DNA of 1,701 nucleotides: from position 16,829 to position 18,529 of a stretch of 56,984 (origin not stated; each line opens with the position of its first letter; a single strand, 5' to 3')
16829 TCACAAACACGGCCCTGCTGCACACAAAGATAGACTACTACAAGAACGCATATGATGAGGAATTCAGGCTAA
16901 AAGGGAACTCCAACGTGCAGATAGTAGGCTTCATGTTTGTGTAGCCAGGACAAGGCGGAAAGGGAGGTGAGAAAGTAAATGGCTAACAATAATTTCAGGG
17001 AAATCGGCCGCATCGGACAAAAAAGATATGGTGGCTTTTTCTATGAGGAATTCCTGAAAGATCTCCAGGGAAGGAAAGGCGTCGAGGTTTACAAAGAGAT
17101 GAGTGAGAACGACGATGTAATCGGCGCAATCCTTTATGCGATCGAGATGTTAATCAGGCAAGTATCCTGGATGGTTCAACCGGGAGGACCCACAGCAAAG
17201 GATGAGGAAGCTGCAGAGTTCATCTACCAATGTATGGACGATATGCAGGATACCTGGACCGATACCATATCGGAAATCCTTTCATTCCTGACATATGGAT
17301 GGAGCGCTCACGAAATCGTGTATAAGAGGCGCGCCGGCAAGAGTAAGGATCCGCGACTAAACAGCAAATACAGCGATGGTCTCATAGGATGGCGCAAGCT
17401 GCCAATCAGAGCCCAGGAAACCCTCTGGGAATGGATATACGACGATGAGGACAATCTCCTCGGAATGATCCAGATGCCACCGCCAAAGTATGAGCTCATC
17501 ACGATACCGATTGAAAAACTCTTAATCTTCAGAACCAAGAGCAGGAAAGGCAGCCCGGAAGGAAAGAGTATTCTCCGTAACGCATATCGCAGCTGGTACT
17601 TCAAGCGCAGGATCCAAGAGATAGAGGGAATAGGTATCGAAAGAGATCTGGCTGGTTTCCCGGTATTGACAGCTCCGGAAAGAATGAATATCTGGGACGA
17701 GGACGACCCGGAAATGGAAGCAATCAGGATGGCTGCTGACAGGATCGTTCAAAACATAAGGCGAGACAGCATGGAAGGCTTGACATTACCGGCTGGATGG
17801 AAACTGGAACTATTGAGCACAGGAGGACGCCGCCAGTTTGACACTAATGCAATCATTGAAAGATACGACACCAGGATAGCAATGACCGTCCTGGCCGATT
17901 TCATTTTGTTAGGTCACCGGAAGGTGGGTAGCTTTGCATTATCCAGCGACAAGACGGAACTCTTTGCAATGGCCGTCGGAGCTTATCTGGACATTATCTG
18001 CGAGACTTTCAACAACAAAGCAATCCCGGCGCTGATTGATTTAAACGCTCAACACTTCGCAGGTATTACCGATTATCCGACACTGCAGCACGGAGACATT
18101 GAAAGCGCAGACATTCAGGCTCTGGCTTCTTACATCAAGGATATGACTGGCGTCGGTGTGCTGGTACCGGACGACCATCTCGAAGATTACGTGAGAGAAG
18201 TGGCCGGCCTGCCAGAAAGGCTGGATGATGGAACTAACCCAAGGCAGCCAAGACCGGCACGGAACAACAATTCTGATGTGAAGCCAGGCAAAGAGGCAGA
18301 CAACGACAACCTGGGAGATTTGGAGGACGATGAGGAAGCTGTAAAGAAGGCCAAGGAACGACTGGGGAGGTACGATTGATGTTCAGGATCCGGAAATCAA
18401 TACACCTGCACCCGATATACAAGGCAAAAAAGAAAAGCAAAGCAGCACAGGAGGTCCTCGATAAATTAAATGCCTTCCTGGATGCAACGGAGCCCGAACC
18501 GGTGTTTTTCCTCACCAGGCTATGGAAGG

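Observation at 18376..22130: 1140-aa MuF-fusion (polyvalent) virion protein with a kinase-like module, an unassigned C-terminal domain and a translationally coupled small ORF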

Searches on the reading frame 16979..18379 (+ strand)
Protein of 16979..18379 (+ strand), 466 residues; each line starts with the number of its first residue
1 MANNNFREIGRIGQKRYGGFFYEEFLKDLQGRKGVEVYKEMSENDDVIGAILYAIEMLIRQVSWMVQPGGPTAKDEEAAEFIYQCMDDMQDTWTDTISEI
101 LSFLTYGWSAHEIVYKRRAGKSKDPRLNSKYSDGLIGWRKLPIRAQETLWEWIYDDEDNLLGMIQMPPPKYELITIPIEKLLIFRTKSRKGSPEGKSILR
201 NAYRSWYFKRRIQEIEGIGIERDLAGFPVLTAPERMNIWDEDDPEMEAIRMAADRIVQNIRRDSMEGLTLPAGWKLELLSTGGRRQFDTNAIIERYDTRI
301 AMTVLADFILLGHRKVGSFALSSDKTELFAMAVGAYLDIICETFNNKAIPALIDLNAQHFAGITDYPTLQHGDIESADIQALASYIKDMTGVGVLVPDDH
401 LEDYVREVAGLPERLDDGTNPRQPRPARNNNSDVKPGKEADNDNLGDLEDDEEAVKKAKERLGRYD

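Call 3: search_protein_families(library=pfam, proteins=[window:16979-18379:+], max_evalue=1)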
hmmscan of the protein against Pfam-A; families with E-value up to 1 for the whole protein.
window:16979-18379:+ (466 aa): 2 families
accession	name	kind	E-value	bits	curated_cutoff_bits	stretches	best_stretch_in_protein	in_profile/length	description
PF06074.18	Portal_Mu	-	2e-41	142.9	23.9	1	36-403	2-332/336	Portal protein of Mu bacteriophage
PF21919.2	P23-45_portal_barrel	-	1.9e-12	47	27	1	23-309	44-317/448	Phage P23-45 portal protein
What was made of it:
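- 16979..18379 (+): Portal protein (Mu-type). Its stop codon overlaps the start of the fusion gene. Pfam Portal_Mu E=2e-41 (call 3).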

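Call 119: find_related_loci(query=A8, collection=viral_contigs, flank=4500)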
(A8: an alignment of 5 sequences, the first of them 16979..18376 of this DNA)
Query A8 (466 aa) in viral_contigs; peptide patterns used: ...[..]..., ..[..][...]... (x = any residue, [..] = any of these).
586 stretches matched a pattern; 373 encode a relative of the query (tblastn E <= 1e-3); the best 80 are kept; 80 distinct loci.
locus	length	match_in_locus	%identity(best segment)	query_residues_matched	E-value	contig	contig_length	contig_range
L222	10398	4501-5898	96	1-466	0e+0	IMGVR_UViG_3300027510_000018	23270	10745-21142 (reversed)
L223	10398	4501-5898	95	1-466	0e+0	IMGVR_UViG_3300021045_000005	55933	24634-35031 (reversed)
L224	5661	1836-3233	94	1-466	0e+0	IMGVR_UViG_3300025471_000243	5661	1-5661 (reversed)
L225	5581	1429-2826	95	1-466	0e+0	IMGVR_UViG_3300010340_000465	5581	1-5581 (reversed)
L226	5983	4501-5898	94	1-466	0e+0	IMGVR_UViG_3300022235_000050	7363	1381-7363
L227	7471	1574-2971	93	1-466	0e+0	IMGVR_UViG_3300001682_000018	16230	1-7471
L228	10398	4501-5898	93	1-466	0e+0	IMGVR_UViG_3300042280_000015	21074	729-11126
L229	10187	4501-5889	93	4-466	0e+0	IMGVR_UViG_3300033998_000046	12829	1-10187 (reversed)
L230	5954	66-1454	93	4-466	0e+0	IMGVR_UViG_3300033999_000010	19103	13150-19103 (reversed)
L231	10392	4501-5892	83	1-465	0e+0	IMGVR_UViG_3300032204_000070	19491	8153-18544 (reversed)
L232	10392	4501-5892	83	1-465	0e+0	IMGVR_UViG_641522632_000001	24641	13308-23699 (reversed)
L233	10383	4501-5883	86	1-463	0e+0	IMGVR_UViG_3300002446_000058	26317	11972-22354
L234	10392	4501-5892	81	1-465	0e+0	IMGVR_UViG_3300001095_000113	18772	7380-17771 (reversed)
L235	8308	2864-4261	84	1-466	0e+0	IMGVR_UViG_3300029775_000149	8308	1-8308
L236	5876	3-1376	82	7-466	0e+0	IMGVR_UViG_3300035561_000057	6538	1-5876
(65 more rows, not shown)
